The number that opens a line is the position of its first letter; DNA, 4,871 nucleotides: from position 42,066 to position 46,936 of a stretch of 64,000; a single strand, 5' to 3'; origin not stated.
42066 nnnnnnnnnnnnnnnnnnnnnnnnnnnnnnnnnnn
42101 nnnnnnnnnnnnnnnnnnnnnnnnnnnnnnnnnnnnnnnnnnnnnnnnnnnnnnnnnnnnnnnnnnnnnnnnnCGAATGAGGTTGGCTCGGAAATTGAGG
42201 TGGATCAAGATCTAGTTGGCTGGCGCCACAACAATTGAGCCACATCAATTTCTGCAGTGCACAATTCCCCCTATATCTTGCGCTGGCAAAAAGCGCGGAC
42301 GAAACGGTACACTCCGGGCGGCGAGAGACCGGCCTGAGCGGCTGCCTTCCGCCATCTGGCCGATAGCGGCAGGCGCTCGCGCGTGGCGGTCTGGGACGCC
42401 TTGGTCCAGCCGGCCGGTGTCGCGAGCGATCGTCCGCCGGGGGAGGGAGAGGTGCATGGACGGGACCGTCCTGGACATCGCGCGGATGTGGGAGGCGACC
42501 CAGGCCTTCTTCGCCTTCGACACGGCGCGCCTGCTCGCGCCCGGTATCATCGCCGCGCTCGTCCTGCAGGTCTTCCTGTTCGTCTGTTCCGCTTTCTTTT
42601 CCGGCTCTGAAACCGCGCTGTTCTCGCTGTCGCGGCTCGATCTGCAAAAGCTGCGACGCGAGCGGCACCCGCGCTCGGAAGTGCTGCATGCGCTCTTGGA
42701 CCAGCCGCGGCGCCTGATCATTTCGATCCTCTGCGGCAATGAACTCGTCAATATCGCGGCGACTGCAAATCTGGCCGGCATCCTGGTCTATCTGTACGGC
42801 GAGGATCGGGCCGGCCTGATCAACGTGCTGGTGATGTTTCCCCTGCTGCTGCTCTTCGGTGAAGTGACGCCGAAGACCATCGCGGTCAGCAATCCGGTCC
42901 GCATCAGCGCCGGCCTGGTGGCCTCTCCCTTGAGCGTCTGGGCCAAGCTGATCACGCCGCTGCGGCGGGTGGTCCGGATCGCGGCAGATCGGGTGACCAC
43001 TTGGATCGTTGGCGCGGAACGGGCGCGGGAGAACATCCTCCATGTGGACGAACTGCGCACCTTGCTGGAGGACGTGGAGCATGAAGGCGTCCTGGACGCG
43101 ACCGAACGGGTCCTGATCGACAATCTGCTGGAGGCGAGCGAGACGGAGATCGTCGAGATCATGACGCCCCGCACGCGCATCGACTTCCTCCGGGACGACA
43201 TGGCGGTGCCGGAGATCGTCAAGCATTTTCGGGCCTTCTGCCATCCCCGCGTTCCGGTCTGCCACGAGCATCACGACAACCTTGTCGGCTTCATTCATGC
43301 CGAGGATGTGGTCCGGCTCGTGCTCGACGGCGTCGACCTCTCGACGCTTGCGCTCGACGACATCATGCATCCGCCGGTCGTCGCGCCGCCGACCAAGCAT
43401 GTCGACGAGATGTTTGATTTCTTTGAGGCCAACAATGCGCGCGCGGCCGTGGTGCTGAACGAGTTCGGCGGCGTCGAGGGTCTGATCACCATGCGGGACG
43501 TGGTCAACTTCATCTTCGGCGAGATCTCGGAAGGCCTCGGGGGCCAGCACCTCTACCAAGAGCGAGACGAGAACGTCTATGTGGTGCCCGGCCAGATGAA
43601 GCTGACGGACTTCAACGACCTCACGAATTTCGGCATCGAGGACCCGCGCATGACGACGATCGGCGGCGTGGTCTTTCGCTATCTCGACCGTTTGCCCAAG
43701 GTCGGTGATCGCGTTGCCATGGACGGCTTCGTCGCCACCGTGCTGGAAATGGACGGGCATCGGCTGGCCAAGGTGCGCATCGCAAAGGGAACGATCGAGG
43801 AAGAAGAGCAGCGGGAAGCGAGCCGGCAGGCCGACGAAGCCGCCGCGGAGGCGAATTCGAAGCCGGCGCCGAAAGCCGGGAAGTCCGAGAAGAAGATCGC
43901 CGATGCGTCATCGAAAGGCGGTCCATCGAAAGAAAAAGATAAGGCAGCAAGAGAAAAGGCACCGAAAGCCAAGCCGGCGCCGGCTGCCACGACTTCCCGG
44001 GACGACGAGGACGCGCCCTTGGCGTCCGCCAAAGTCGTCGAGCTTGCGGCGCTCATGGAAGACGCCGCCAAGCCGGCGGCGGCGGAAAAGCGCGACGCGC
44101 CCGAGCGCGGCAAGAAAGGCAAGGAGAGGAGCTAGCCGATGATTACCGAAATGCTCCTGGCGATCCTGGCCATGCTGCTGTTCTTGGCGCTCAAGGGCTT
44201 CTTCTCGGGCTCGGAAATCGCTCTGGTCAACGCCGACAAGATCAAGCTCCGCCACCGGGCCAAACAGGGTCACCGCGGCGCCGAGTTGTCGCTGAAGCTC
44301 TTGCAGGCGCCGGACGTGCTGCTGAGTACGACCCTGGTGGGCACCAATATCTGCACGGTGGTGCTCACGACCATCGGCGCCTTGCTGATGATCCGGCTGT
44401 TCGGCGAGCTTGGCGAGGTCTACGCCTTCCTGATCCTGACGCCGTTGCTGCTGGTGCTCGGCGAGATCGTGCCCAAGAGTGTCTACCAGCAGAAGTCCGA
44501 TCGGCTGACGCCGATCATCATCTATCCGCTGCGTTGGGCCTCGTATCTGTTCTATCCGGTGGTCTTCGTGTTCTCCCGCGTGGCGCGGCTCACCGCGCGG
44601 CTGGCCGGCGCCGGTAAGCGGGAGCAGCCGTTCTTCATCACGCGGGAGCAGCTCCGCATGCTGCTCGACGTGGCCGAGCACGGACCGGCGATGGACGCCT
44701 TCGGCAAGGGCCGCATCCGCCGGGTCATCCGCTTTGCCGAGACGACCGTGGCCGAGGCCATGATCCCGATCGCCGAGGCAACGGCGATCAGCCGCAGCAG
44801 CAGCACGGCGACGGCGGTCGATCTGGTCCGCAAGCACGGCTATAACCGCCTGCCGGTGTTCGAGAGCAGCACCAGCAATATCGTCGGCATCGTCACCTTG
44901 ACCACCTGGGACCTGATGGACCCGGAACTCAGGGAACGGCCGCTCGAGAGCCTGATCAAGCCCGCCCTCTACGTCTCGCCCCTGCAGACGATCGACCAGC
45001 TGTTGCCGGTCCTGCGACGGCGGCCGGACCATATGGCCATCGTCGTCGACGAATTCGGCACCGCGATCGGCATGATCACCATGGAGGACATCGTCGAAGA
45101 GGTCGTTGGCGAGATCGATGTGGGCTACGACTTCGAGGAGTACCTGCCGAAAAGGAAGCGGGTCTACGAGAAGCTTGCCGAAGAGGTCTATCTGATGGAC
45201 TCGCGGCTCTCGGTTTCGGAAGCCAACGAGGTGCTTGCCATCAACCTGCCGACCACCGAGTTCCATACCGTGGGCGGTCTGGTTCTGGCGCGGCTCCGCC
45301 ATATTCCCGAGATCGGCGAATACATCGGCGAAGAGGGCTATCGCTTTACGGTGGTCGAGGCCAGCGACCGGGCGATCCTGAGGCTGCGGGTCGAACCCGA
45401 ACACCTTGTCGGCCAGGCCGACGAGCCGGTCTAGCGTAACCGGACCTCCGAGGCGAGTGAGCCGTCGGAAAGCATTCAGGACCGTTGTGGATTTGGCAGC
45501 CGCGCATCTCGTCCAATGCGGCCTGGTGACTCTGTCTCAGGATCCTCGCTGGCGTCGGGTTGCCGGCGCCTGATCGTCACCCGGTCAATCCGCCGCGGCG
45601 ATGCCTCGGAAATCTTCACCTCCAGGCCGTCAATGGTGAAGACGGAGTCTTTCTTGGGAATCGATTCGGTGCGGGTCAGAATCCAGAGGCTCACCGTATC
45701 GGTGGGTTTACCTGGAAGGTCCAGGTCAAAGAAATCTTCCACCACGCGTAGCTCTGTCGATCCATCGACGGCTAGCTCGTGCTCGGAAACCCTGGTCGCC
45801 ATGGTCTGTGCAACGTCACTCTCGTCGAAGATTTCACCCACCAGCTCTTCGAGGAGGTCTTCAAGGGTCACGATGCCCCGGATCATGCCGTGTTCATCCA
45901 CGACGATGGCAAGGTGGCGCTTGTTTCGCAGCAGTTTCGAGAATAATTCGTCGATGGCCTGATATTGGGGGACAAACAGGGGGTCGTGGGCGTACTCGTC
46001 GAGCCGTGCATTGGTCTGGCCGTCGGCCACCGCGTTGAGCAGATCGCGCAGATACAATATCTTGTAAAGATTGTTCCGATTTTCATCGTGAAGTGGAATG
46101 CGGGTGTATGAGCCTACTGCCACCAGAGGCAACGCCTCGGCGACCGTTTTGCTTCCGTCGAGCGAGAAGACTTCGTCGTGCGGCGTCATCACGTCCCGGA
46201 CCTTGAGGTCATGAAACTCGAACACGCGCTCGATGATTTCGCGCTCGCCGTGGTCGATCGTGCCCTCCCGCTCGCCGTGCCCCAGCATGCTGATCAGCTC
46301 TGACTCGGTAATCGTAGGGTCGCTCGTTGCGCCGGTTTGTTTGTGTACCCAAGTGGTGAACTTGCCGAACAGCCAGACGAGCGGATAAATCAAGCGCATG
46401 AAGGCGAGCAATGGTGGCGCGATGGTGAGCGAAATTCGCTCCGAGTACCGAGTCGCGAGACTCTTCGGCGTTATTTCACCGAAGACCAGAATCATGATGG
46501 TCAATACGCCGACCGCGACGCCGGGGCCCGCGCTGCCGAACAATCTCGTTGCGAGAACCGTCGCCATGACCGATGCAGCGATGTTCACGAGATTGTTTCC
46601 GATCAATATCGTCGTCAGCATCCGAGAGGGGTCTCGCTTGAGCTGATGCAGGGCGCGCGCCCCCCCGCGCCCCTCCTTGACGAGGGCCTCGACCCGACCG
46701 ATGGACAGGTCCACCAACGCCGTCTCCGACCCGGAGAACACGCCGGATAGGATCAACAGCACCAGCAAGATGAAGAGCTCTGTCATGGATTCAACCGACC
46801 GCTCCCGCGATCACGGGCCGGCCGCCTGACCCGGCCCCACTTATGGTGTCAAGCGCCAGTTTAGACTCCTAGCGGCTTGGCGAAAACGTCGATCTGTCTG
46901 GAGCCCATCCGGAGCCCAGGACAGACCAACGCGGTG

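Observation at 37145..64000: Co-localised polyphosphate, phosphate and Mg2+ toolkit under FixK-type control, suggesting a PAO-like polyphosphate-cycling physiology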

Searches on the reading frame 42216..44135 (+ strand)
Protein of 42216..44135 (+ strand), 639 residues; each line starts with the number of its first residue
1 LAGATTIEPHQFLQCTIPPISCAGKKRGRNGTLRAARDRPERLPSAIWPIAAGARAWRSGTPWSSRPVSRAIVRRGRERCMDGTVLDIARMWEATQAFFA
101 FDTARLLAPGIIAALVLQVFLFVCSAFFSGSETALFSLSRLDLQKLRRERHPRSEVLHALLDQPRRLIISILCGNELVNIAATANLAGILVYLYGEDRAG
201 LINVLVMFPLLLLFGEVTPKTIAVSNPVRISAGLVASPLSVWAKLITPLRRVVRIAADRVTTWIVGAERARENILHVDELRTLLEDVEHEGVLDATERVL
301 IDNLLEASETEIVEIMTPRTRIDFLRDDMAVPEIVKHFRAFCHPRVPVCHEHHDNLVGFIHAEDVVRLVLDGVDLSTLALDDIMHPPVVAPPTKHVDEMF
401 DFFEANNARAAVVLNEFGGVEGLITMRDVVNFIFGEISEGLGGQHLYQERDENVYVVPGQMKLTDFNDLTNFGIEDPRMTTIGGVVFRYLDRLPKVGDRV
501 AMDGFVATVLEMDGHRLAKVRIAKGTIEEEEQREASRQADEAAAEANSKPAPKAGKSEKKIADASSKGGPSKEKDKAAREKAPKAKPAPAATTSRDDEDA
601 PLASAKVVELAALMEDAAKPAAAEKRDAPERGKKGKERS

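Call 4: search_protein_families(library=pfam, proteins=[window:42216-44135:+])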
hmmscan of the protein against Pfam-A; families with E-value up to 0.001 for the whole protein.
window:42216-44135:+ (639 aa): 3 families
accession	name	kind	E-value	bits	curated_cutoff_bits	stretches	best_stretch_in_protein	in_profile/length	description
PF01595.25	CNNM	-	3.2e-41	141.4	28.4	1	117-297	2-181/181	Cyclin M transmembrane N-terminal domain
PF03471.22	CorC_HlyC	-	1.3e-18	67.2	27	1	449-524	2-79/81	Transporter associated domain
PF00571.33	CBS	-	3.3e-13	50.2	24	1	382-434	3-56/57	CBS domain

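Call 60: search_protein_families(library=ncbifam, max_evalue=0.001, proteins=[window:42216-44135:+])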
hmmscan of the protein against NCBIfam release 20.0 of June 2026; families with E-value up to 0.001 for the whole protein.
window:42216-44135:+ (639 aa): 5 families
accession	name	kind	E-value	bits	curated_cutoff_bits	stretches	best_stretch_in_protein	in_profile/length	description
TIGR03520.1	GldE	subfamily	1e-58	199.4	376.05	1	120-523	3-406/408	gliding motility-associated protein GldE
NF052568.1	PolamExpPaeASal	equivalog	2.7e-46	158.3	500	1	114-523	4-423/424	polyamine export protein PaeA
NF008604.1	PRK11573.1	equivalog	7.4e-41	140.4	475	1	115-530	10-424/428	hypothetical protein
NF011675.0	PRK15094.1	equivalog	4.6e-33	114.8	379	1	277-522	34-279/292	CNNM family magnesium/cobalt transport protein CorC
NF003715.0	PRK05326.1-2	equivalog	0.00058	18.3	309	0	454-544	494-586/595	potassium/proton antiporter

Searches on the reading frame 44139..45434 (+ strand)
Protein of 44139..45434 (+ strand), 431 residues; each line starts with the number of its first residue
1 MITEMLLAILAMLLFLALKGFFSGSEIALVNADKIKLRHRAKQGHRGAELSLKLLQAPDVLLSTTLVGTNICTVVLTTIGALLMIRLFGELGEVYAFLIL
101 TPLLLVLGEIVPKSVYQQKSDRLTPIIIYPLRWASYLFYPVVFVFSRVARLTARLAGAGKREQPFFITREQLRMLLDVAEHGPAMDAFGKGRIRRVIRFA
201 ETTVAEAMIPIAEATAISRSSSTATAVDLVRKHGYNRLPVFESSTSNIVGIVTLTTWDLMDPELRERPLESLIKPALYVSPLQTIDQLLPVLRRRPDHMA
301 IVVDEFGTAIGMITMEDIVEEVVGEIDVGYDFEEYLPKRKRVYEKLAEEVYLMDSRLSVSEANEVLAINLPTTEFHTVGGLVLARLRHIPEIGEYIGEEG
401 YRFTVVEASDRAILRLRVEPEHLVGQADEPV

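Call 4: search_protein_families(library=pfam, proteins=[window:44139-45434:+])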
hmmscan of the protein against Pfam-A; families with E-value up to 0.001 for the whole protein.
window:44139-45434:+ (431 aa): 3 families
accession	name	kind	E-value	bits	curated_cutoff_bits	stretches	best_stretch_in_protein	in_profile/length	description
PF01595.25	CNNM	-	7.2e-47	159.8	28.4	1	11-181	2-173/181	Cyclin M transmembrane N-terminal domain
PF03471.22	CorC_HlyC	-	5.8e-19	68.3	27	1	345-420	2-79/81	Transporter associated domain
PF00571.33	CBS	-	3.8e-13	50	24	2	273-323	6-56/57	CBS domain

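Call 50: search_protein_families(library=ncbifam, max_evalue=0.001, proteins=[window:44139-45434:+])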
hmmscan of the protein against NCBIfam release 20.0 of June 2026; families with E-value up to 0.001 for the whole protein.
window:44139-45434:+ (431 aa): 6 families
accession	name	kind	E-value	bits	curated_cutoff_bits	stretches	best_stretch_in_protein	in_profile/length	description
TIGR03520.1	GldE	subfamily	8.2e-51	173.3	376.05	1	13-419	2-406/408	gliding motility-associated protein GldE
NF008604.1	PRK11573.1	equivalog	3.7e-47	161.2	475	1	5-421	8-419/428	hypothetical protein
NF052568.1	PolamExpPaeASal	equivalog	2.5e-39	135.3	500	1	8-410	4-414/424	polyamine export protein PaeA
NF011675.0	PRK15094.1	equivalog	2.5e-32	112.4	379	1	171-419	36-280/292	CNNM family magnesium/cobalt transport protein CorC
NF053603.1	HhpR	exception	3.2e-05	23.3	520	1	216-323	13-118/282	CBS domain-containing high hydrostatic pressure regulator HhpR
TIGR01302.1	IMP_dehydrog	equivalog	0.00019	20.4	481.5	1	211-320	87-198/450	IMP dehydrogenase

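Call 65: search_solved_structures(query=window:44139-45434:+, max_evalue=0.00001)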
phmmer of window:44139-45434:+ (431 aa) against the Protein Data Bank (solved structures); distinct sequences matched with E-value up to 0.00001: 37.
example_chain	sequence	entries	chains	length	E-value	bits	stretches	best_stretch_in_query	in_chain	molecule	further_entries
7m1t_A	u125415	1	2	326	2.3e-44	155.4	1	7-325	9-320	Hemolysin, contains CBS domains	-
7m1u_A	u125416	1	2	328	2.6e-43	151.9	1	7-323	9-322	Hemolysin, contains CBS domains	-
4hg0_A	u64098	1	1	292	1.3e-29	106.8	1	170-419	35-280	Magnesium and cobalt efflux protein CorC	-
7cfk_A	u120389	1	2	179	8.6e-25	90.9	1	167-327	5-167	Hemolysin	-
7cfh_A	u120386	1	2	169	2.4e-24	89.4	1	167-326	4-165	Hemolysin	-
7cfi_A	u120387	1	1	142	1.3e-22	83.8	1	193-326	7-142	Hemolysin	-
3lv9_A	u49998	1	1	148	1.9e-18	70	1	192-326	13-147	Putative transporter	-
3jtf_A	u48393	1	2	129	3.3e-17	65.9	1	200-327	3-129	Magnesium and cobalt efflux protein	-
5yz2_A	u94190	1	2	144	5.1e-16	62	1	202-333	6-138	Magnesium and cobalt efflux protein CorC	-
7msu_A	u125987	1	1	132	5.4e-15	58.7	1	201-325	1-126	Hemolysin, contains CBS domains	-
7cff_A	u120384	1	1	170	1.8e-14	56.9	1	9-161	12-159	Hemolysin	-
9y9f_A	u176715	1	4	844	4.4e-14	55.7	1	6-348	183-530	Metal transporter CNNM4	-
7cfg_A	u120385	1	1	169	5e-14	55.5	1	9-161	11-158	Hemolysin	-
3nqr_A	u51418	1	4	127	7e-14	55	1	202-325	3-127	Magnesium and cobalt efflux protein corC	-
9y9g_A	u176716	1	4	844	8.7e-14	54.7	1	6-348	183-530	Metal transporter CNNM4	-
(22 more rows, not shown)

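Call 66: search_solved_structures(query=window:44139-45434:+, max_evalue=1e-40, show_alignments=1)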
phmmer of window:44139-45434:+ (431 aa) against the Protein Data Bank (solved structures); distinct sequences matched with E-value up to 1e-40: 2.
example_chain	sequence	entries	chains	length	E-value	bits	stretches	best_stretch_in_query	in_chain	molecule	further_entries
7m1t_A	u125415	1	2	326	2.3e-44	155.4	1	7-325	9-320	Hemolysin, contains CBS domains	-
7m1u_A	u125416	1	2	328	2.6e-43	151.9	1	7-323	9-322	Hemolysin, contains CBS domains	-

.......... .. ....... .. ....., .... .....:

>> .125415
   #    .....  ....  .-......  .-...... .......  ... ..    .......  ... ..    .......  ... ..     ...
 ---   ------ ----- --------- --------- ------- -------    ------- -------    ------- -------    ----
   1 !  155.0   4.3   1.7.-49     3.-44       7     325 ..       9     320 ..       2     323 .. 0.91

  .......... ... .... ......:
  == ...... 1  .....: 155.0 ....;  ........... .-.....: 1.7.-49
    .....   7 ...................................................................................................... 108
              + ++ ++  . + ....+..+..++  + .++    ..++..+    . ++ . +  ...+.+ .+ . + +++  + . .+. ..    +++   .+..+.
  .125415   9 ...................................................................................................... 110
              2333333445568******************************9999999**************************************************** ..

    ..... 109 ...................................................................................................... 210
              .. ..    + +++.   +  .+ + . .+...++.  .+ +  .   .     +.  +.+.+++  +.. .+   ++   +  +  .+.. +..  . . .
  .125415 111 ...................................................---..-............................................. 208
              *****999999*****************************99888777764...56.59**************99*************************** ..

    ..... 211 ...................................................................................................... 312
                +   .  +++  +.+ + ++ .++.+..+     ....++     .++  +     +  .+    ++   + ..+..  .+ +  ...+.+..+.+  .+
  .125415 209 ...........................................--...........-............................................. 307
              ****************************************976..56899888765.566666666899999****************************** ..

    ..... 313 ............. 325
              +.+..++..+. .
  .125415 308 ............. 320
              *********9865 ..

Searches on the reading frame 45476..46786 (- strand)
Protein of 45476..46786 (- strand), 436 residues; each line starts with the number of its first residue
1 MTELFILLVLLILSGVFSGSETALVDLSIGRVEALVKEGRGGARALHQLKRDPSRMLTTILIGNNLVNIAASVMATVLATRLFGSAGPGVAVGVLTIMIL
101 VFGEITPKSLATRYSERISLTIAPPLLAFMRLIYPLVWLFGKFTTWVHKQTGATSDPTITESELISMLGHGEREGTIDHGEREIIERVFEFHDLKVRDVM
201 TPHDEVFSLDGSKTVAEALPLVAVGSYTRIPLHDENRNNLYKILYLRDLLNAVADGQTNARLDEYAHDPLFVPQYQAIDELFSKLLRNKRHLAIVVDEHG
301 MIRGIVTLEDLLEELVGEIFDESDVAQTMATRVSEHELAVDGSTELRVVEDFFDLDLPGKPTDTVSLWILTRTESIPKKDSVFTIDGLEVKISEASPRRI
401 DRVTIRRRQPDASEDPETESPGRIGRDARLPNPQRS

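Call 4: search_protein_families(library=pfam, proteins=[window:45476-46786:-])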
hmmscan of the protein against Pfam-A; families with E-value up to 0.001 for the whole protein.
window:45476-46786:- (436 aa): 3 families
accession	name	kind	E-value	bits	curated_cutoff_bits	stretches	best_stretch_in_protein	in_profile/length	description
PF01595.25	CNNM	-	2.2e-57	194.1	28.4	1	6-181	2-181/181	Cyclin M transmembrane N-terminal domain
PF03471.22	CorC_HlyC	-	1.7e-16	60.4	27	1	332-408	2-80/81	Transporter associated domain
PF00571.33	CBS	-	2.6e-14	53.7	24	1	267-316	7-56/57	CBS domain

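Call 60: search_protein_families(library=ncbifam, max_evalue=0.001, proteins=[window:45476-46786:-])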
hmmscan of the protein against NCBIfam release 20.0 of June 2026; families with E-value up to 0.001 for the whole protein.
window:45476-46786:- (436 aa): 4 families
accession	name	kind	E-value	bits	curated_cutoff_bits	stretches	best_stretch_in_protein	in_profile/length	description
TIGR03520.1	GldE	subfamily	2.1e-64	218.1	376.05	1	7-406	1-406/408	gliding motility-associated protein GldE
NF008604.1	PRK11573.1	equivalog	3.5e-64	217.3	475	1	4-412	10-423/428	hypothetical protein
NF052568.1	PolamExpPaeASal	equivalog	1.8e-43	149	500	1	2-405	3-422/424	polyamine export protein PaeA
NF011675.0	PRK15094.1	equivalog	1.8e-35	122.7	379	1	161-418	34-290/292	CNNM family magnesium/cobalt transport protein CorC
